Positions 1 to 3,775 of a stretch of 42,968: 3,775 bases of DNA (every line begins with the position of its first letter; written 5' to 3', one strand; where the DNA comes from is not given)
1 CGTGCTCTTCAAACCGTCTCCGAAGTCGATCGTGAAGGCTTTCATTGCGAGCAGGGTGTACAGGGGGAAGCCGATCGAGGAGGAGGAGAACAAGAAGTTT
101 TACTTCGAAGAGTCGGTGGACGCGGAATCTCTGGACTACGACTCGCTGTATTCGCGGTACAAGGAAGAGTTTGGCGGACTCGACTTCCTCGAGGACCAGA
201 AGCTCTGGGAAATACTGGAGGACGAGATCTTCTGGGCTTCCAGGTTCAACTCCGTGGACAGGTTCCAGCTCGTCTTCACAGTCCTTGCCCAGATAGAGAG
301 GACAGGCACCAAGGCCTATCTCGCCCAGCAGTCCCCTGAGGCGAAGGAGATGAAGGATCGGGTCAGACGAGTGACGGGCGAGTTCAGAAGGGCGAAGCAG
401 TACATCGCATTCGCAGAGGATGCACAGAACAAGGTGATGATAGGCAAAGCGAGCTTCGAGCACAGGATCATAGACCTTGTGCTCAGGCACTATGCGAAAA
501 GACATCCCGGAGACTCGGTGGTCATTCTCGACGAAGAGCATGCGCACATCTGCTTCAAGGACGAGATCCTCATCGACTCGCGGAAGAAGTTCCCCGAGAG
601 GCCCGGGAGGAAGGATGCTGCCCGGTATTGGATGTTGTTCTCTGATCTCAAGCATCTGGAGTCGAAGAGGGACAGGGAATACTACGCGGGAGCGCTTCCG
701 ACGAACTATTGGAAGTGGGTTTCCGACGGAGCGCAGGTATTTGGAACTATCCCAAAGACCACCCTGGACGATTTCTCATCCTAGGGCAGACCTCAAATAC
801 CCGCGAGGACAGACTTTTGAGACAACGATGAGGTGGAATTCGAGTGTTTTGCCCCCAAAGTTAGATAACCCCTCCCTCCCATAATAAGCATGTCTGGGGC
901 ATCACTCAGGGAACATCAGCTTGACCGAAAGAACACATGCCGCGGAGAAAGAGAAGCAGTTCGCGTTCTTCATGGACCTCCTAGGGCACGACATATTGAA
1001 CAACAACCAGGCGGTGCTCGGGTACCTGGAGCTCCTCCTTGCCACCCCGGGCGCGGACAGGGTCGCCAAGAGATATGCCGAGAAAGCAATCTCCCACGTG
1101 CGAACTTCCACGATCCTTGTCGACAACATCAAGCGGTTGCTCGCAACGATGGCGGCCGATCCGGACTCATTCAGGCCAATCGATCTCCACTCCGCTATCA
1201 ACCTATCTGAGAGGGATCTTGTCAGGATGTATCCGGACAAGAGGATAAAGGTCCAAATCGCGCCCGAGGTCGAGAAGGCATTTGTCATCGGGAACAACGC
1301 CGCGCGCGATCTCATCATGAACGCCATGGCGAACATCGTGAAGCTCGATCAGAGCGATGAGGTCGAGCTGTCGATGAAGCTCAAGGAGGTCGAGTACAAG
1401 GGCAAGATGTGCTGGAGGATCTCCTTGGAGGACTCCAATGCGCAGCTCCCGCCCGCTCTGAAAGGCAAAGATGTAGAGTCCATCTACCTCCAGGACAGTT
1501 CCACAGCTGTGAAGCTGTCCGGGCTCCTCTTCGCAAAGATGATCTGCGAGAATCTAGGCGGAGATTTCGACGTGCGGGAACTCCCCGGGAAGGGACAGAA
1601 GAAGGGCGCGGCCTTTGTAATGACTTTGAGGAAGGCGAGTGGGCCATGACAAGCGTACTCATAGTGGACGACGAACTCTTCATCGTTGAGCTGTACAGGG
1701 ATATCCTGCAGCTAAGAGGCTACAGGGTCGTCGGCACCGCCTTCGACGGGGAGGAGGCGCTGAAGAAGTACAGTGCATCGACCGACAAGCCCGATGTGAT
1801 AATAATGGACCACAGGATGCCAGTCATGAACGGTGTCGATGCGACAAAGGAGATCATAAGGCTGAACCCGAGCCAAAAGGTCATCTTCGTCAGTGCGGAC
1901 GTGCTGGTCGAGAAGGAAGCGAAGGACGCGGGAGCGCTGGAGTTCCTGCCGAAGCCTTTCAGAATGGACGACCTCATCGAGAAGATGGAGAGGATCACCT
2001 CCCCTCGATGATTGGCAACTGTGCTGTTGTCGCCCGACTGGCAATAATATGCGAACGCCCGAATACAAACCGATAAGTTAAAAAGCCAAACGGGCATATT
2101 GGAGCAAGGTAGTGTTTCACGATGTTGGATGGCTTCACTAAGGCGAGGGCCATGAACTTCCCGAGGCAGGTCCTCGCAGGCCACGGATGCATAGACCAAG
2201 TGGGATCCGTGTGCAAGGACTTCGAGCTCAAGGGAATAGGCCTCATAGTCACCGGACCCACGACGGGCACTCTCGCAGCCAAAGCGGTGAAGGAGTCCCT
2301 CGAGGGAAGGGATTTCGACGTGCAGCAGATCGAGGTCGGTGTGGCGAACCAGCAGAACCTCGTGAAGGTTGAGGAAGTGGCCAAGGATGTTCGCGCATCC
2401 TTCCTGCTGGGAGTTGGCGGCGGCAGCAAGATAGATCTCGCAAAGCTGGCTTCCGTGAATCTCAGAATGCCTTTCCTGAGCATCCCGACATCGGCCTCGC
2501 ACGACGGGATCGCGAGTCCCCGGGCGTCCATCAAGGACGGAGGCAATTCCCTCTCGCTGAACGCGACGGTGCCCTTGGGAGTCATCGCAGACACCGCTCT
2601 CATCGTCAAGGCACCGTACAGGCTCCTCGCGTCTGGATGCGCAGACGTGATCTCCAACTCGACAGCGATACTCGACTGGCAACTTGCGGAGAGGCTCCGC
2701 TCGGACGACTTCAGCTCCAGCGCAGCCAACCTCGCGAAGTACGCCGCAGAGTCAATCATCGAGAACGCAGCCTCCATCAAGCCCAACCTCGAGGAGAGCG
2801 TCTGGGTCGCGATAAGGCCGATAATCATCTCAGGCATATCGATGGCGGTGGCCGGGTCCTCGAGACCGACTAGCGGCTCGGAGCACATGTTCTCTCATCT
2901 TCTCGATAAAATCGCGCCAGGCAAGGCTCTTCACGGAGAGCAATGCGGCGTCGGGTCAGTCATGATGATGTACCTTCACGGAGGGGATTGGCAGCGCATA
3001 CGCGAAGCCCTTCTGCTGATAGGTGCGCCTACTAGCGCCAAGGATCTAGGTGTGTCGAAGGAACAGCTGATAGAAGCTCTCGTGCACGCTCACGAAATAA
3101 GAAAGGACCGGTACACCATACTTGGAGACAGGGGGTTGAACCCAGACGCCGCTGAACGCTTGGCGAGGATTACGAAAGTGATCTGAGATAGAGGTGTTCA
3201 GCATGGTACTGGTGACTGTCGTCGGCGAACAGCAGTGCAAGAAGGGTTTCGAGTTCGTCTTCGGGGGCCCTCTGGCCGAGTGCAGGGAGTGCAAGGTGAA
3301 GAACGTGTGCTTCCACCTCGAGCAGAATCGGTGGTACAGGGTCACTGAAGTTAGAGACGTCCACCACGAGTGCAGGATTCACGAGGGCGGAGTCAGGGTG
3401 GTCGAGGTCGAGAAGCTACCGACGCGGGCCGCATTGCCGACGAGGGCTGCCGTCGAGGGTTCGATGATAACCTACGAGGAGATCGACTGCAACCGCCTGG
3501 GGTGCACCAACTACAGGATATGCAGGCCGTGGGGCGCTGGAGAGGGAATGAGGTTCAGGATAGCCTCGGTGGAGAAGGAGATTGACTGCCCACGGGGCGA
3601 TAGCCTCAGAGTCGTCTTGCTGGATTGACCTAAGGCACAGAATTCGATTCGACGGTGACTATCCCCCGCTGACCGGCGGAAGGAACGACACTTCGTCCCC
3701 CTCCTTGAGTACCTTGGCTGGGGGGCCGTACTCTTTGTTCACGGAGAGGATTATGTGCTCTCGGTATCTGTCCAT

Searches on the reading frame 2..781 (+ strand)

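Call 58: search_protein_families(library=pfam, proteins=[window:2-781:+], max_evalue=0.001)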
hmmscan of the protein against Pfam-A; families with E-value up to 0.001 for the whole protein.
window:2-781:+ (260 aa): 1 family
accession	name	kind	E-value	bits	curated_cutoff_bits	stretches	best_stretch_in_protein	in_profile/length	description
PF13566.11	DUF4130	-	1.1e-14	55.1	27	1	86-240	2-144/146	Domain of unknown function (DUF4130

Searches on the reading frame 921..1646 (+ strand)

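Call 58: search_protein_families(library=pfam, proteins=[window:921-1646:+], max_evalue=0.001)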
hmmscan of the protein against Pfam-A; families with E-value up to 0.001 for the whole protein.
window:921-1646:+ (242 aa): 1 family
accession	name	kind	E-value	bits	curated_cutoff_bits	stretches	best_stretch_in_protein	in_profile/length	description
PF02518.31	HATPase_c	-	3.3e-05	24.7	26.4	1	128-238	6-109/111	Histidine kinase-, DNA gyrase B-, and HSP90-like ATPase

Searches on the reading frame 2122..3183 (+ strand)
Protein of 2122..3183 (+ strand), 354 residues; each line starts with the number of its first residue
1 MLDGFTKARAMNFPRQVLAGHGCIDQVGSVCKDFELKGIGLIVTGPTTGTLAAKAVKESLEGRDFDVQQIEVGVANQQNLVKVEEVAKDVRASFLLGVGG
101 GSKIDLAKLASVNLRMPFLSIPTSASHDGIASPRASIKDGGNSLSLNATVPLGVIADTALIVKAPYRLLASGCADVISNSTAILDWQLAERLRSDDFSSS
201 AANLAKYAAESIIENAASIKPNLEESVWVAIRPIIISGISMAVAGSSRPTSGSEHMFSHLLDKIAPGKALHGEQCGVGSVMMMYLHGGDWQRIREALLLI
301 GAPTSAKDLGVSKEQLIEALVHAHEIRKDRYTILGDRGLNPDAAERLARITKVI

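Call 58: search_protein_families(library=pfam, proteins=[window:2122-3183:+], max_evalue=0.001)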
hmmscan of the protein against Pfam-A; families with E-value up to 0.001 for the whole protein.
window:2122-3183:+ (354 aa): 2 families
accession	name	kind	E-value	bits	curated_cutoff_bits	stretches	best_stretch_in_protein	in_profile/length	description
PF13685.12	Fe-ADH_2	-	9.1e-36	123.5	28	1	20-165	3-149/149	Iron-containing alcohol dehydrogenase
PF00465.25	Fe-ADH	-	1.1e-14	54.8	31.3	1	14-156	1-166/168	Iron-containing alcohol dehydrogenase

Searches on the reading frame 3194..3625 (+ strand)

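Call 58: search_protein_families(library=pfam, proteins=[window:3194-3625:+], max_evalue=0.001)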
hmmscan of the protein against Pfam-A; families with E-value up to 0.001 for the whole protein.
window:3194-3625:+ (144 aa): 1 family
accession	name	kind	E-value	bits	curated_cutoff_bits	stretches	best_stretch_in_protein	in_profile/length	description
PF03684.18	UPF0179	-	2.9e-45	154.1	25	1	7-142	2-139/140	Uncharacterised protein family (UPF0179)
